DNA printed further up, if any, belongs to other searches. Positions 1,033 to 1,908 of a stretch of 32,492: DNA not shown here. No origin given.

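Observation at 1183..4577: fccAB sulfide dehydrogenase operon extended by a c4-like diheme cytochrome and a NapC/NirT-type membrane tetraheme cytochrome, then a secreted ankyrin-repeat protein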

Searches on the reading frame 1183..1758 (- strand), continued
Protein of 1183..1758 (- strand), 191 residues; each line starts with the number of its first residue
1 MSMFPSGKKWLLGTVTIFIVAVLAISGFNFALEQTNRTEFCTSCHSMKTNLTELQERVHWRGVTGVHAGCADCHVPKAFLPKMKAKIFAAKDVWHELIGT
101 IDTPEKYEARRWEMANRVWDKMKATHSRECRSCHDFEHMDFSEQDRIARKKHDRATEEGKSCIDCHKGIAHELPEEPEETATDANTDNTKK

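Call 32: search_solved_structures(query=window:1183-1758:-, show_alignments=2, max_evalue=0.01)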
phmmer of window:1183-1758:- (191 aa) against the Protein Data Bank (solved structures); distinct sequences matched with E-value up to 0.01: 1.
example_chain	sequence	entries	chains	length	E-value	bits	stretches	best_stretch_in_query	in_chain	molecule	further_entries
2j7a_C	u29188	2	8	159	1.4e-08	38.1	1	5-171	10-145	CYTOCHROME C QUINOL DEHYDROGENASE NRFH | NAPC/NIRT CYTOCHROME C FAMILY PROTEIN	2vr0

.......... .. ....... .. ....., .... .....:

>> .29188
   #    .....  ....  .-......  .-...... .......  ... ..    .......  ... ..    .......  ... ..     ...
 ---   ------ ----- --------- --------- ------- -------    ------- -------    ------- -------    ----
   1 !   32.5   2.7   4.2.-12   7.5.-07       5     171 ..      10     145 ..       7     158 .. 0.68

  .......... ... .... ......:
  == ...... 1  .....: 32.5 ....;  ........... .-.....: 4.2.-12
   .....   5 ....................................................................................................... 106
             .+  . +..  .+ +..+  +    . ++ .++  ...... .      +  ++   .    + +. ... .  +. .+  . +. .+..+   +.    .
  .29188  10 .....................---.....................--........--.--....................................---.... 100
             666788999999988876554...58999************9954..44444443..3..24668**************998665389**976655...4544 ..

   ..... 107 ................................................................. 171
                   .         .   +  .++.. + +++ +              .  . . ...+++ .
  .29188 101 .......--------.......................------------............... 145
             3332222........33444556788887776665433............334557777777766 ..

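Call 42: find_encoding_contigs(protein=P0001, flank=3000, max_places=2)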
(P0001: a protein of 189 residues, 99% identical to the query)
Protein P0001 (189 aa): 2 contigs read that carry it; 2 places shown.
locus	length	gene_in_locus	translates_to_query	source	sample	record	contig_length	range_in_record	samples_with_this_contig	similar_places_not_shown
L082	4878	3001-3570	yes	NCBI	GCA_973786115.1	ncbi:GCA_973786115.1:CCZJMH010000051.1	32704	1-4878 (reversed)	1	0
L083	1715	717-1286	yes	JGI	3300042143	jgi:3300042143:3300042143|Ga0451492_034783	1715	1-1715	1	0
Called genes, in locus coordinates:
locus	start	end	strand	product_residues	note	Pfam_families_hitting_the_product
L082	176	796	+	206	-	PF00034:Cytochrom_C (weak), PF13442:Cytochrome_CBB3 (faint)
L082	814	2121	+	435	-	PF01266:DAO (faint), PF07992:Pyr_redox_2, PF13450:NAD_binding_8 (faint), PF21706:FCSD_central, PF09242:FCSD-flav_bind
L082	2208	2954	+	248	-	PF00034:Cytochrom_C, PF13442:Cytochrome_CBB3 (weak)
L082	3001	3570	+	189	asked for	PF03264:Cytochrom_NNT, PF14522:Cytochrome_C7 (faint), PF02085:Cytochrom_CIII (faint), PF22113:Mtrc-MtrF_II-IV_dom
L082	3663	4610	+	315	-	-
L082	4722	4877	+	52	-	?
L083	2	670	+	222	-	?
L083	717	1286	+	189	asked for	PF03264:Cytochrom_NNT, PF14522:Cytochrome_C7 (faint), PF02085:Cytochrom_CIII (faint), PF22113:Mtrc-MtrF_II-IV_dom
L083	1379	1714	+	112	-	?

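Call 50: search_protein_families(library=pfam, proteins=[L002:6440-8719:-, L002:11528-12058:-, L002:12106-13170:-, L030:7491-8159:+, L030:11697-12581:+, L033:7987-8763:+, L033:11657-13411:+, L010:1871-2695:+, L010:6304-8295:+, L068:7079-9235:+], max_evalue=0.00001)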
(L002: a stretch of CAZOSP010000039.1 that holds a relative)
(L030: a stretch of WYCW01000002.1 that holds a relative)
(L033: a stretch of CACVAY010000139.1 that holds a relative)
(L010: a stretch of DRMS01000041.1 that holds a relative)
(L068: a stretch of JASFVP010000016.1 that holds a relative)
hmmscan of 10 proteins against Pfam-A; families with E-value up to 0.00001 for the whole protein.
L002:6440-8719:- (759 aa): 19 families
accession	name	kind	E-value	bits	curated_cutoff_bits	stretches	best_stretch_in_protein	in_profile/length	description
PF13844.12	Glyco_transf_41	-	4.2e-58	197.3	25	2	386-553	72-240/543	Glycosyl transferase family 41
PF00515.34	TPR_1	-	2e-47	157.6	27.8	3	208-241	1-34/34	Tetratricopeptide repeat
PF07719.23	TPR_2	-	2.2e-45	149.5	27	3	208-240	1-33/34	Tetratricopeptide repeat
PF13414.12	TPR_11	-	6.6e-36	122.2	26.8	2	113-153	1-41/42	TPR repeat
PF13431.12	TPR_17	-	8.2e-33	110.4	24.4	1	198-229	3-34/34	Tetratricopeptide repeat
PF13432.12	TPR_16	-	1.7e-32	111.9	32.7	4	111-173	2-64/65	Tetratricopeptide repeat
PF13181.12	TPR_8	-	3.5e-32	108.2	25.7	1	175-207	2-34/34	Tetratricopeptide repeat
PF13428.12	TPR_14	-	2.2e-27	93.2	23.5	0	175-216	2-43/44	Tetratricopeptide repeat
PF14559.12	TPR_19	-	5.8e-27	94.2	25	3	152-216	3-67/68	Tetratricopeptide repeat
PF13424.12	TPR_12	-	9.5e-27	93.5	30.1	3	175-238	4-75/77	Tetratricopeptide repeat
PF13176.12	TPR_7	-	1.6e-16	59.4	27.9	0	210-238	1-29/36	Tetratricopeptide repeat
PF23914.1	TPR_CcmH_CycH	-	3.6e-16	59.8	42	1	163-274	39-153/158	Cytochrome c-type biogenesis protein H TPR domain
PF13371.12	TPR_9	-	1.3e-14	54.4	35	1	216-278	3-65/73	Tetratricopeptide repeat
PF13374.12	TPR_10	-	5.7e-14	52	27.5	0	140-168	2-30/42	Tetratricopeptide repeat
PF25063.1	ARM_TT21_C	-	1.2e-13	51.9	35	1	168-274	89-196/209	Tetratricopeptide repeat protein 21 C-terminal ARM domain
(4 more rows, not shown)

L002:11528-12058:- (176 aa): 0 families

L002:12106-13170:- (354 aa): 1 family
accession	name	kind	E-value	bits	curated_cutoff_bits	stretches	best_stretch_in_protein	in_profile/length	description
PF03739.19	LptF_LptG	-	4.8e-79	266.4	27.9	1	6-352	1-353/353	Lipopolysaccharide export system permease LptF/LptG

L030:7491-8159:+ (222 aa): 0 families

L030:11697-12581:+ (294 aa): 1 family
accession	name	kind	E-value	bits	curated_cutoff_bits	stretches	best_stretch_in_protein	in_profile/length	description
PF20628.3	Dyp_perox_C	-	2.1e-37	128.9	20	1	127-282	4-164/166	Dyp-type peroxidase, C-terminal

L033:7987-8763:+ (258 aa): 3 families
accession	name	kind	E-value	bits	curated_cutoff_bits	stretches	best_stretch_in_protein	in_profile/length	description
PF16123.11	HAGH_C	-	1.4e-23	83.5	25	1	169-255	1-82/83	Hydroxyacylglutathione hydrolase C-terminus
PF00753.33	Lactamase_B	-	3.2e-19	70.1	22.7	1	16-168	8-196/196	Metallo-beta-lactamase superfamily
PF12706.13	Lactamase_B_2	-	2.9e-06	27.5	27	1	27-80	4-65/200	Beta-lactamase superfamily domain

L033:11657-13411:+ (584 aa): 9 families
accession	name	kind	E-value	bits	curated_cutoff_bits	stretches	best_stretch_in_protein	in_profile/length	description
PF07992.20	Pyr_redox_2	-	2.3e-66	224.6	26.1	1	119-441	2-291/291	Pyridine nucleotide-disulphide oxidoreductase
PF02852.28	Pyr_redox_dim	-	1.8e-33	115.5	25.3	1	460-566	1-107/110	Pyridine nucleotide-disulphide oxidoreductase, dimerisation domain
PF00364.28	Biotin_lipoyl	-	4.1e-21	75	22.1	1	6-77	2-73/73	Biotin-requiring enzyme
PF00070.33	Pyr_redox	-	1.7e-16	61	22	1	289-360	1-72/82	Pyridine nucleotide-disulphide oxidoreductase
PF13738.12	Pyr_redox_3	-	1.1e-10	41.8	30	1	251-425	126-305/305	Pyridine nucleotide-disulphide oxidoreductase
PF12831.13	FAD_oxidored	-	1.5e-09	38.1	27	1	119-159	1-41/416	FAD dependent oxidoreductase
PF01262.27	AlaDh_PNT_C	-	1.1e-08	35.2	23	0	287-327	28-68/214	Alanine dehydrogenase/PNT, C-terminal domain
PF13450.12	NAD_binding_8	-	2.3e-07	31.4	21.9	0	122-156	1-35/68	NAD(P)-binding Rossmann-like domain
PF00890.30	FAD_binding_2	-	3.9e-06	26.8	20.4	0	120-154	2-36/414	FAD binding domain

L010:1871-2695:+ (274 aa): 1 family
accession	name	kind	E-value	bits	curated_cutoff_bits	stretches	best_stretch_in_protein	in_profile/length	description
PF03618.20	Kinase-PPPase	-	4.1e-71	240.1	23.5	1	13-270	1-256/256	Kinase/pyrophosphorylase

L010:6304-8295:+ (663 aa): 2 families
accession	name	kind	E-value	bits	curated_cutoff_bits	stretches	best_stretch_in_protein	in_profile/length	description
PF01464.25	SLT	-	5.8e-28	97.2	21.3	1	494-600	2-105/117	Transglycosylase SLT domain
PF14718.12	SLT_L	-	8.2e-14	52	25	1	421-482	6-67/68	Soluble lytic murein transglycosylase L domain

L068:7079-9235:+ (718 aa): 2 families
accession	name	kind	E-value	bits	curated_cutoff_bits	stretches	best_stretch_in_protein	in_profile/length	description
PF00015.26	MCPsignal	-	2.4e-42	145.2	34.6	1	501-682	3-170/172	Methyl-accepting chemotaxis protein (MCP) signalling domain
PF00672.30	HAMP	-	1.4e-14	54.6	25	1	383-436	1-52/53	HAMP domain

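Call 60: find_encoding_contigs(protein=P0002, flank=6000, max_places=2)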
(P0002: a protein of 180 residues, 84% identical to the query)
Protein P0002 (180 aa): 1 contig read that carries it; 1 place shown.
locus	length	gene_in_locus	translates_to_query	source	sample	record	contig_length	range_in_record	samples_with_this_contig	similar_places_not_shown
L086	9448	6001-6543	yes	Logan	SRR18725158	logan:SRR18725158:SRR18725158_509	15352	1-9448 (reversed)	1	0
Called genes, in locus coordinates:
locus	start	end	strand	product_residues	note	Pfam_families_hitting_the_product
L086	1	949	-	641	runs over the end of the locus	-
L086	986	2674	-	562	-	PF22769:DCD, PF14890:Intein_splicing, PF22769:DCD (weak)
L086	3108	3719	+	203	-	PF00034:Cytochrom_C (weak), PF13442:Cytochrome_CBB3 (faint)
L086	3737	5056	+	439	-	PF01266:DAO (faint), PF07992:Pyr_redox_2, PF21706:FCSD_central, PF09242:FCSD-flav_bind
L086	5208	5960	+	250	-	PF00034:Cytochrom_C, PF13442:Cytochrome_CBB3 (weak), PF00034:Cytochrom_C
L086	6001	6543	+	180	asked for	PF03264:Cytochrom_NNT, PF02085:Cytochrom_CIII (faint), PF14537:Cytochrom_c3_2 (faint), PF22113:Mtrc-MtrF_II-IV_dom, PF14522:Cytochrome_C7 (weak)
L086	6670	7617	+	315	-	-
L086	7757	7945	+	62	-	-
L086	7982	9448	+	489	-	?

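Call 61: find_encoding_contigs(protein=P0009, flank=6000, max_places=2)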
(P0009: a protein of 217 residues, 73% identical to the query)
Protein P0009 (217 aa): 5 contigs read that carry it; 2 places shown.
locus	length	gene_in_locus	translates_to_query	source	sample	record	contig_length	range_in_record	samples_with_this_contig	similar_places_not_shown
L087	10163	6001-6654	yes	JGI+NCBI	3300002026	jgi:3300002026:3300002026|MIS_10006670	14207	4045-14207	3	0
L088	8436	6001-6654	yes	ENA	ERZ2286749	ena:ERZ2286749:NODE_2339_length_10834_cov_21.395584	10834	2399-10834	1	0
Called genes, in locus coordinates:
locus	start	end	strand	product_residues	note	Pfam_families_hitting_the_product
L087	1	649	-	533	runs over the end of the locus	PF02706:Wzz (faint), PF13807:GNVR (weak)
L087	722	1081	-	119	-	PF01219:DAGK_prokar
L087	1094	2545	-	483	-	PF02347:GDC-P (weak), PF00266:Aminotran_5 (weak), PF21478:GcvP2_C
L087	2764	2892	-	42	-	-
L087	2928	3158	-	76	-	-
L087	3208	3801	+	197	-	PF13442:Cytochrome_CBB3 (faint), PF00034:Cytochrom_C (weak)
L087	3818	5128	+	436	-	PF07992:Pyr_redox_2, PF21706:FCSD_central, PF09242:FCSD-flav_bind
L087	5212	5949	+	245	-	PF00034:Cytochrom_C, PF13442:Cytochrome_CBB3 (weak)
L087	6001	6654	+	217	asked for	PF03264:Cytochrom_NNT, PF14537:Cytochrom_c3_2 (faint), PF22113:Mtrc-MtrF_II-IV_dom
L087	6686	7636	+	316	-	-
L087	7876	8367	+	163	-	-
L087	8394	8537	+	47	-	-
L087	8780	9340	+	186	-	-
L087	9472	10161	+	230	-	?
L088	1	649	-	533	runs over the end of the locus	PF02706:Wzz (faint), PF13807:GNVR (weak)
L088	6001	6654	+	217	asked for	PF03264:Cytochrom_NNT, PF14537:Cytochrom_c3_2 (faint), PF22113:Mtrc-MtrF_II-IV_dom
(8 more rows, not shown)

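Call 66: list_cluster_members(proteins=[L015:10589-11527:+, L027:10590-11528:+, L029:10590-11528:+, L031:10551-11489:+])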
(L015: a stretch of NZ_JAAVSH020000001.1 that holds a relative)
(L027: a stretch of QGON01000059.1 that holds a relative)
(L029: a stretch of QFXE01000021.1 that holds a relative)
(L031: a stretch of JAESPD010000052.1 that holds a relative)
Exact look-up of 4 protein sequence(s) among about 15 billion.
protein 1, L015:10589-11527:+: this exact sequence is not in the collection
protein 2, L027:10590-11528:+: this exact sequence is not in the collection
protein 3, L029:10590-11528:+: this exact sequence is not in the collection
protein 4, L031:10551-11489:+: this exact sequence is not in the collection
